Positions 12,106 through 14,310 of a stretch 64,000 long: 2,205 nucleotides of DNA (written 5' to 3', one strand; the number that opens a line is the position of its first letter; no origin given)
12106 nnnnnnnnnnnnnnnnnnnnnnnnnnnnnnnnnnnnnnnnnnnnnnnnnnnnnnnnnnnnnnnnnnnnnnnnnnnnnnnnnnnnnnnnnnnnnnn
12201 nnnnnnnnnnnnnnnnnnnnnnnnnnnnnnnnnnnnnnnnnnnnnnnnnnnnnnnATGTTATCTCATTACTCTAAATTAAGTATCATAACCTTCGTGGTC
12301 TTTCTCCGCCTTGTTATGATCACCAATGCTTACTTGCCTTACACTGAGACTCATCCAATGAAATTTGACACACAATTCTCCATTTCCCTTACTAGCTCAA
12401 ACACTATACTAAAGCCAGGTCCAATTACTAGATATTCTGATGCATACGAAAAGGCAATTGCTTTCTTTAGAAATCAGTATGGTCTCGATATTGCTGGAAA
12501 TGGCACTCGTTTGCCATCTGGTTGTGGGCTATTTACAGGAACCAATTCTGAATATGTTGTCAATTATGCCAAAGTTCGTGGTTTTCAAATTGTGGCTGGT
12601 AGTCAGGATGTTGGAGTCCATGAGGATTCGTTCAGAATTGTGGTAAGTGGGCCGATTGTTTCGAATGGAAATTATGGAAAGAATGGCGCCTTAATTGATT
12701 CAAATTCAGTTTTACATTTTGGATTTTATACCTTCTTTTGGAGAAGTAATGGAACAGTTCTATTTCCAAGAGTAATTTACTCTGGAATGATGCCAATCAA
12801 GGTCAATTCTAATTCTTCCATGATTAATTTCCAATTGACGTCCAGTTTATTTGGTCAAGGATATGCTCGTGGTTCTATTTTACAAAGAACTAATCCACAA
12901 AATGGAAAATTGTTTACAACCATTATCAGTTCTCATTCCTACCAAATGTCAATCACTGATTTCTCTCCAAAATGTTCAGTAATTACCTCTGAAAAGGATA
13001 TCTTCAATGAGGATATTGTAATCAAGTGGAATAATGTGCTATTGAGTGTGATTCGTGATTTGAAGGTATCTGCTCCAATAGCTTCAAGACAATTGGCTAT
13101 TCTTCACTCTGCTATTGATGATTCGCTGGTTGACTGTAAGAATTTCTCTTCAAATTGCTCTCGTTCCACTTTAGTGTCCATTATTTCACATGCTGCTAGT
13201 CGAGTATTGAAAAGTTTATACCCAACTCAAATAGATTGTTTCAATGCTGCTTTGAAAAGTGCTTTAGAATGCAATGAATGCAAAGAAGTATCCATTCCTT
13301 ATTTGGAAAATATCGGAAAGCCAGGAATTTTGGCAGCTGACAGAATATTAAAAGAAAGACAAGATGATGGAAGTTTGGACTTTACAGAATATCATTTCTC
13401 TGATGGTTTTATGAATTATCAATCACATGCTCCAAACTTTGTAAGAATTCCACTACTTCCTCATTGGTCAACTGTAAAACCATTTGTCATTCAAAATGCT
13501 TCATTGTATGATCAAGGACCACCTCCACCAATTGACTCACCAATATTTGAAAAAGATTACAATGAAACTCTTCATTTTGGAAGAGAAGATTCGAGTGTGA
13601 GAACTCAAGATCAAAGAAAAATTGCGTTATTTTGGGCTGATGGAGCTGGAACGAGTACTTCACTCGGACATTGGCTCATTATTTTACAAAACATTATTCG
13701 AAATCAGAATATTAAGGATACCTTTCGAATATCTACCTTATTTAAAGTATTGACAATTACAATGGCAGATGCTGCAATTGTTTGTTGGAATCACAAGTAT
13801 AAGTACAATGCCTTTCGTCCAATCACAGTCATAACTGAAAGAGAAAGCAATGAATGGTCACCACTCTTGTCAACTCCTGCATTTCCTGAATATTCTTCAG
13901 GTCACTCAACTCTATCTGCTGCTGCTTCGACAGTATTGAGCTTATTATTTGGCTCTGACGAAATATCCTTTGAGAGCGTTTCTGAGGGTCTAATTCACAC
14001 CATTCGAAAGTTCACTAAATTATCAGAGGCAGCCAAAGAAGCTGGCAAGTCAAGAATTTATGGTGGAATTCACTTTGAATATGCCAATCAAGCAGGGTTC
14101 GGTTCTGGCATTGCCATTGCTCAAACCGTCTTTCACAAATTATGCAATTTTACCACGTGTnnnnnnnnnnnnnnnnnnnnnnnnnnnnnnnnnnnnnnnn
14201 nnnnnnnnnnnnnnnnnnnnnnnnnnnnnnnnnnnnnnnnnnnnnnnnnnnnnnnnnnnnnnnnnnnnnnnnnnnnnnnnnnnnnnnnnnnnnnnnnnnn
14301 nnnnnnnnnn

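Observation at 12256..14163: Secreted PAP2 / vanadium-haloperoxidase-like protein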

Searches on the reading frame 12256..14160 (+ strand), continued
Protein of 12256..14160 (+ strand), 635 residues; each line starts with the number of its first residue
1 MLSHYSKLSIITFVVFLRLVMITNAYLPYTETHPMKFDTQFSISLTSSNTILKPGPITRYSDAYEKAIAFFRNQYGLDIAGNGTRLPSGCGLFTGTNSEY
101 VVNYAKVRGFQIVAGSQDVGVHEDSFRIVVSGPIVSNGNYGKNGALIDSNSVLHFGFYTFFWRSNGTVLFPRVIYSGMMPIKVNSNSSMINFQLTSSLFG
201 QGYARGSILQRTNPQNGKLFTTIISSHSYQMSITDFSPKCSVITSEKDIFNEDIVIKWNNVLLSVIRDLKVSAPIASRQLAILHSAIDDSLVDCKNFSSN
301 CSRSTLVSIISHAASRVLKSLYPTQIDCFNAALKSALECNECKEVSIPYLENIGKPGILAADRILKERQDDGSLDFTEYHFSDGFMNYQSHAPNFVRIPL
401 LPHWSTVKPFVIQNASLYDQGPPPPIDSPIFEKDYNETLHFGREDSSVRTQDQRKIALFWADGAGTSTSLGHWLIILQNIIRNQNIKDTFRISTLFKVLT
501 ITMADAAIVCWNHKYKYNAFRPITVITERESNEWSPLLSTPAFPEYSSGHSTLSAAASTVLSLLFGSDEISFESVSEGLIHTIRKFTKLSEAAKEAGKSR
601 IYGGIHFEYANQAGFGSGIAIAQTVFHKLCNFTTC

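Call 65: find_encoding_contigs(protein=P0006, max_places=2)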
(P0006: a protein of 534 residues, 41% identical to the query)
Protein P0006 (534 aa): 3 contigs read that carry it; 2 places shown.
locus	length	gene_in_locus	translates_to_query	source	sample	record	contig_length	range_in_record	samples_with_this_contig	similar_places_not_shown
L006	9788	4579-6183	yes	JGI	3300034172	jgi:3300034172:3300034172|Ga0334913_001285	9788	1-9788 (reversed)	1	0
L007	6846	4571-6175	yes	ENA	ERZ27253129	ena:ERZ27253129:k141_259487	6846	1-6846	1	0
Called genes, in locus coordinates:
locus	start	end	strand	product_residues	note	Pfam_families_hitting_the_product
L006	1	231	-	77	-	?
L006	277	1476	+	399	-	PF07228:SpoIIE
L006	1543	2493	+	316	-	PF00291:PALP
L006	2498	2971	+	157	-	PF01398:JAB, PF14464:Prok-JAB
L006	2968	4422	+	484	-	PF02597:ThiS, PF00899:ThiF, PF00581:Rhodanese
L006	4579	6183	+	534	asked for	PF17897:VCPO_N (weak), PF01569:PAP2, PF22778:VCPO_2nd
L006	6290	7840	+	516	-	PF00450:Peptidase_S10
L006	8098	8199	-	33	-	-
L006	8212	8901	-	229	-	PF02597:ThiS, PF02391:MoaE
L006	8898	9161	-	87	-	PF10387:DUF2442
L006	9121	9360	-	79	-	PF13711:DUF4160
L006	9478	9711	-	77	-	PF05532:CsbD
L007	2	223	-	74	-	?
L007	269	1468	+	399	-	PF07228:SpoIIE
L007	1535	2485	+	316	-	PF00291:PALP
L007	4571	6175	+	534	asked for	PF17897:VCPO_N (weak), PF01569:PAP2, PF22778:VCPO_2nd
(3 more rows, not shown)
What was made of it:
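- The closest outside homologue, P0006 (43% identity), lies on a plainly bacterial contig (call 65).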

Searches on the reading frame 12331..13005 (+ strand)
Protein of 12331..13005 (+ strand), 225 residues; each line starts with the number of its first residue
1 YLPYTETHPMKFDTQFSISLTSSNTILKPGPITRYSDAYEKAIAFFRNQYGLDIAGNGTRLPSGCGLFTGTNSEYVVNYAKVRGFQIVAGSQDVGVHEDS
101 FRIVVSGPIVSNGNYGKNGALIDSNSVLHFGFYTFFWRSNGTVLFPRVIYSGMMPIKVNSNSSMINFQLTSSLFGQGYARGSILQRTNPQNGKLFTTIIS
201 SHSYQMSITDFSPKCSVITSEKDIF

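Call 22: search_protein_representatives(protein=window:12331-13005:+)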
Query: 225 residues. Proteins with E-value up to 0.001 (for the whole library): 4; up to 1e-10: 2; up to 1e-30: 1. The best 4 are listed.
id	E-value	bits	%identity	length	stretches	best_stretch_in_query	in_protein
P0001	2.6e-145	498.2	100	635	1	1-225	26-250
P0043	1.8e-18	83.6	37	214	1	28-182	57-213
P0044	6.9e-05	39.2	27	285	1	31-181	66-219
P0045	6.5e-04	36.0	37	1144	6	23-53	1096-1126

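Call 25: list_cluster_members(proteins=[P0043, P0044, P0002, P0003, P0006, P0007])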
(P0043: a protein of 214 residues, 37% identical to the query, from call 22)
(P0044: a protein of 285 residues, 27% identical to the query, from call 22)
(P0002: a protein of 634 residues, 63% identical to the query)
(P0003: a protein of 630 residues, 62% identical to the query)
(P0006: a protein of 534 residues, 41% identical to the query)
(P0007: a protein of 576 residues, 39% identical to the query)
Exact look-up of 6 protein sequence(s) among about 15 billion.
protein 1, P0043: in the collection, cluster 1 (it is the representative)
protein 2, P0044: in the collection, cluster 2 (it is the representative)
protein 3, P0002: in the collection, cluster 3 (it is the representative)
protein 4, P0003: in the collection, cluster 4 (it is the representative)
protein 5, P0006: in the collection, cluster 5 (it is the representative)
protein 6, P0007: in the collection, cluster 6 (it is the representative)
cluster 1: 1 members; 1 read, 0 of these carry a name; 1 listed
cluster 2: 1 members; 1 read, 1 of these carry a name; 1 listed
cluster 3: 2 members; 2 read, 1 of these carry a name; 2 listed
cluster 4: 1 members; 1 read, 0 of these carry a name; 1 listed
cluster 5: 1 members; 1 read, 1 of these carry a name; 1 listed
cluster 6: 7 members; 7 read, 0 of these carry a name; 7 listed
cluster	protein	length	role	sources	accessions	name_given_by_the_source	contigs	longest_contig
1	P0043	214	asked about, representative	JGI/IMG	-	-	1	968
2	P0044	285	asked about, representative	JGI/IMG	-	hypothetical protein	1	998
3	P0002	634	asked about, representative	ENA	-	-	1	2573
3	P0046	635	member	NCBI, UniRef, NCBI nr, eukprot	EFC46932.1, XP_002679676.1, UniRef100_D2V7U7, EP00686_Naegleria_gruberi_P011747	PAP2_haloperoxidase domain-containing protein [Naegleria gruberi] | PAP2_haloperoxidase domain-containing protein n=1 Tax=Naegleria gruberi TaxID=5762 ... | XP_002679676.1 PAP2_haloperoxidase domain-containing protein [Naegleria gruberi strain ...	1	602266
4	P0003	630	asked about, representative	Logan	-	-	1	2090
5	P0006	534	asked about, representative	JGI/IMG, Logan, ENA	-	hypothetical protein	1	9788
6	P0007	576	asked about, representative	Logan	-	-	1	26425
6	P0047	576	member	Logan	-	-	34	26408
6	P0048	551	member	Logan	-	-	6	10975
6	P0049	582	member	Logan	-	-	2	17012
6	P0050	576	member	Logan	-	-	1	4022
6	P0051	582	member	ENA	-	-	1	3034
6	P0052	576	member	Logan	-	-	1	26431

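Call 32: find_homologous_proteins(query=A3, max_evalue=0.01)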
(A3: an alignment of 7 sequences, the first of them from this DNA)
Query A3 (7 sequences) (186 aa, profile of the alignment): 4 proteins with E <= 0.01 among 1466 candidates.
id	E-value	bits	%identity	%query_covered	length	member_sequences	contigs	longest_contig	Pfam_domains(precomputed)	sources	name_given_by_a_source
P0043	2.7e-71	257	36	77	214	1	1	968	-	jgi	-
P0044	7.1e-66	239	28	81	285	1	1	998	-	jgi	jgi:hypothetical protein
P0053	2.5e-51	192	27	78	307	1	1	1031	-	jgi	-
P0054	3.0e-49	185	23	78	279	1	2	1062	-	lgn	-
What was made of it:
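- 12331..12951 (+): Orphan N-terminal domain, residues 26-232: one helix (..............) plus about 10 beta strands, modelled as an up-and-down barrel. An exhaustive phmmer search of 1.84 billion representatives found only P0043 and P0044 (call 22); a profile search added P0053 and P0054 (call 32).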

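Call 33: find_encoding_contigs(protein=P0043, max_places=3)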
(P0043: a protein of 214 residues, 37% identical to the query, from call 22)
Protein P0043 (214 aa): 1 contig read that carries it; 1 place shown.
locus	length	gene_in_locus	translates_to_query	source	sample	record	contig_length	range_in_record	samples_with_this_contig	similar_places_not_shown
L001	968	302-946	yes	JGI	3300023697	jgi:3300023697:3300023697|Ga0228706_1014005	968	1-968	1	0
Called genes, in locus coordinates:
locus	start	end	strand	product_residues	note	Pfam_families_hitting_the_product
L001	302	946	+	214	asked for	-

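Call 34: find_encoding_contigs(protein=P0054, max_places=3)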
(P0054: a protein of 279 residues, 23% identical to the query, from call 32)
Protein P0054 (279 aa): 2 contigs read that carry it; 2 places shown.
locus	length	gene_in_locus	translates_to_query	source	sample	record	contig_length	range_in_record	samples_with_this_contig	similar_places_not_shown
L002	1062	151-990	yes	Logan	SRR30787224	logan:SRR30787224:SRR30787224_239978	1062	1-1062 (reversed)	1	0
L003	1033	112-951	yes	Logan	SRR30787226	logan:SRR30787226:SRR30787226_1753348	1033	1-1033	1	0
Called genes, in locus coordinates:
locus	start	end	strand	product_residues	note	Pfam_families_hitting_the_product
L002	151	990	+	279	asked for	-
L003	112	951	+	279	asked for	-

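Call 43: predict_structure(alignment_id=A4)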
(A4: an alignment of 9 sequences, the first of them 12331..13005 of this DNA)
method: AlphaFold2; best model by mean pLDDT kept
length: 225 residues; sequences in the alignment: 9
mean_pLDDT: 71.4   pTM: 0.71
mean pLDDT of the five models: 71.4, 60.3, 59.9, 58.2, 53.2
residues with pLDDT >= 90: 36; 70-90: 104; 50-70: 51; < 50: 34
segments of 3 or more residues with pLDDT < 50: 1-12, 207-225
pLDDT, mean of each block of 10 residues (from residue 1): 32 61 58 80 94 87 87 70 52 77 90 88 90 84 83 83 77 76 69 66 57 34 27
secondary structure, 60 per line:
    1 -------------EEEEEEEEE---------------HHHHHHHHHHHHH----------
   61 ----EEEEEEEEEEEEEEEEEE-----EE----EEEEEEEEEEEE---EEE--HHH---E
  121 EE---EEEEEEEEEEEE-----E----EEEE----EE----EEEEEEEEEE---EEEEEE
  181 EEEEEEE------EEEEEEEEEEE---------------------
elements in order: E14-22 H38-50 E65-82 E94-105 E109-111 E120-122 E126-137 E148-151 E162-171 E175-187 E194-204
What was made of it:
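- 12331..12951 (+): The AF2 model has pLDDT 71 and pTM 0.71 (call 43).
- Closest known: Allene-oxide-cyclase-like / dirigent beta-barrels. Different: Only one of five models reached pLDDT 71, from a nine-sequence alignment (call 43).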

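Call 48: search_protein_families(library=pfam, alignment_id=A3, max_evalue=10)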
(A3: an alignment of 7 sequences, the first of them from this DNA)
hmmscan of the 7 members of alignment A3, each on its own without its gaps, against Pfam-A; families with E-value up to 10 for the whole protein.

A. member 1, seq(186 aa): 0 families

B. families by the number of members that match (of 7 scanned): 3 families
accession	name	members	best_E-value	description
PF13734.11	Inhibitor_I69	1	0.0082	Spi protease inhibitor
PF22840.2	CATSPERG_NTD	1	0.17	CATSPERG N-terminal domain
PF24294.1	Chromo_PTM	1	0.2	Membrane-bound transcription factor PTM, chromo domain-like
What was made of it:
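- Tried and rejected: Pfam at E<=10 on seven N-domain sequences: only scattered single-member noise (call 48).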

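Call 51: search_solved_structures(query=A3, max_evalue=10)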
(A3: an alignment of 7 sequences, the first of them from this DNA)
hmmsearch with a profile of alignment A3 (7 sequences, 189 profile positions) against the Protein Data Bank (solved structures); distinct sequences matched with E-value up to 10: 1.
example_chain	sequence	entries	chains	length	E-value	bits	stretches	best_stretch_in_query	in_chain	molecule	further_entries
7obi_A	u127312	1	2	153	0.0044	19.9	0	30-61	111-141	CTPR-rv4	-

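Call 52: fold_search(model_id=the predicted structure, library=pdb)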
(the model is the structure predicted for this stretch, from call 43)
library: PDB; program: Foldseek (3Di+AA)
matches with E <= 10: 1087; with E <= 0.001: 0
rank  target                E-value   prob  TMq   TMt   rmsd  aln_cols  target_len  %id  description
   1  8xs7_A                9.8e-03  0.30  0.18  0.15  19.6       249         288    9  Crystal structure of the DNA-bound AHR-ARNT heterodimer in complex with FICZ (released 2025-01-15)
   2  5sy5_E                2.2e-02  0.21  0.16  0.13  19.5       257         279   10  Crystal Structure of the Heterodimeric NPAS1-ARNT Complex (released 2016-11-09)
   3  5dst_C                2.2e-02  0.18  0.17  0.14  13.2       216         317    7  Crystal structure of human PRMT8 in complex with SAH (released 2016-02-24)
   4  4zp4_A                3.1e-02  0.20  0.18  0.16  23.4       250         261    9  Crystal Structure of the Heterodimeric HIF-2a:ARNT Complex (released 2015-08-12)
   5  8xsa_A                4.0e-02  0.18  0.18  0.15  21.0       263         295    9  Crystal structure of the DNA-bound AHR-ARNT heterodimer in complex with Indigo (released 2025-01-15)
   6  8xs9_A                4.2e-02  0.18  0.18  0.15  19.6       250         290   10  Crystal structure of the DNA-bound AHR-ARNT heterodimer in complex with beta-Naphthoflavone (released 2025-01-15)
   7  2v7e_A                4.2e-02  0.12  0.16  0.13  13.6       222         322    9  Crystal structure of coactivator-associated arginine methyltransferase 1 (CARM1), unliganded (released 2007-10-02)
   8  9jp0_A                4.7e-02  0.16  0.17  0.14  13.5       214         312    8  the wild-type human PRMT1 filament (released 2025-07-16)
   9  9of0_B                5.0e-02  0.15  0.18  0.15  22.9       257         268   11  Cryo-EM Structure of Human HIF-2a-ARNT Complexed on 20-bp HRE (released 2025-06-11)
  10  6nt2_A                5.5e-02  0.16  0.18  0.14  13.0       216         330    9  type 1 PRMT in complex with the inhibitor GSK3368715 (released 2019-07-10)
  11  7x7z_D                7.1e-02  0.63  0.28  0.39   8.2       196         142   13  The crystal structure of 2+2/4+2 cyclase PloI4 (released 2023-02-08)
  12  8xs8_A                7.5e-02  0.14  0.19  0.15  19.7       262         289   11  Crystal structure of the DNA-bound AHR-ARNT heterodimer in complex with Benzo[a]pyrene (released 2025-01-15)
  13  8xjc_B                8.4e-02  0.15  0.18  0.15  16.3       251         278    8  a novel haemophore of of Riemerella anatipestifer (released 2025-06-25)
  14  6e3s_A                9.3e-02  0.14  0.18  0.16  22.8       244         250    8  Crystal Structure of the Heterodimeric HIF-2 Complex with Antagonist PT2385 (released 2019-02-13)
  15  8xs6_A                1.1e-01  0.14  0.19  0.16  19.5       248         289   10  Crystal structure of the DNA-bound AHR-ARNT heterodimer in complex with Tapinarof (released 2025-01-15)
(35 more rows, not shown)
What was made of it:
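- Tried and rejected: Foldseek of the N-domain model against PDB: nothing significant (call 52).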

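Call 71: find_related_loci(query=A3, collection=viral_contigs, flank=5000)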
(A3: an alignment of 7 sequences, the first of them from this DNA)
Query A3 (186 aa) in viral_contigs; peptide patterns used: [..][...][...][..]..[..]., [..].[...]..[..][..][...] (x = any residue, [..] = any of these).
181 stretches matched a pattern, but none encodes a relative of the query by tblastn (E <= 1e-3).

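Call 72: find_related_loci(query=A3, collection=metagenome_contigs, flank=5000)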
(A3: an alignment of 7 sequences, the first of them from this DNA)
Query A3 (186 aa) in metagenome_contigs; peptide patterns used: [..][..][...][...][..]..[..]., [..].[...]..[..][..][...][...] (x = any residue, [..] = any of these).
301 stretches matched a pattern, but none encodes a relative of the query by tblastn (E <= 1e-3).

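Call 74: find_related_loci(query=A6, collection=metagenome_contigs, flank=5000)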
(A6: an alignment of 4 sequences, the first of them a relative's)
Query A6 (279 aa) in metagenome_contigs; peptide patterns used: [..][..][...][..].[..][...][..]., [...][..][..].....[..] (x = any residue, [..] = any of these).
600 stretches matched a pattern, but none encodes a relative of the query by tblastn (E <= 1e-3).
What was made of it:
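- Tried and rejected: I scanned viral contigs once (call 71) and metagenome contigs twice, first with the Naegleria-led alignment and then with the stand-alone family (calls 72, 74).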

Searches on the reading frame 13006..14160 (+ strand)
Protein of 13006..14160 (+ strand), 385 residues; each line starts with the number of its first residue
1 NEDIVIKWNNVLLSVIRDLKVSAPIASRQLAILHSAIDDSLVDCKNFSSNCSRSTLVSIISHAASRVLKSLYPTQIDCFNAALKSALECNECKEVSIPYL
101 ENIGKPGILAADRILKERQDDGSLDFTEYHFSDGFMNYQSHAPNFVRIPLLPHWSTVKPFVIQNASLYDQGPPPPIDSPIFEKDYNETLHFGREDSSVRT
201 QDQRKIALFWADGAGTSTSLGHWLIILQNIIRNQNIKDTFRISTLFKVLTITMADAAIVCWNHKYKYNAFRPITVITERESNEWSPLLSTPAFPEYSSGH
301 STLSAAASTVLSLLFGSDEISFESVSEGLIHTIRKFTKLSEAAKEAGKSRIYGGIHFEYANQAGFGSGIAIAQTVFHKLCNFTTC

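Call 41: find_related_loci(query=window:13006-14160:+, collection=genome_contigs, flank=4000)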
Query window:13006-14160:+ (385 aa) in genome_contigs; peptide patterns used: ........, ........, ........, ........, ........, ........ (x = any residue, [..] = any of these).
27 stretches matched a pattern; 1 encode a relative of the query (tblastn E <= 1e-3); 1 distinct loci.
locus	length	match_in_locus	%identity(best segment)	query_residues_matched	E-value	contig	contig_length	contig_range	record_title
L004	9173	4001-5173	37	1-383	1e-73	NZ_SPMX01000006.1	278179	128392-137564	Candidatus Accumulibacter contiguus isolate SBR_L PAO6_binned_c6, whole genome shotgun sequence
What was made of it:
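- Tried and rejected: Accumulibacter contiguus at 37% identity (call 41).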
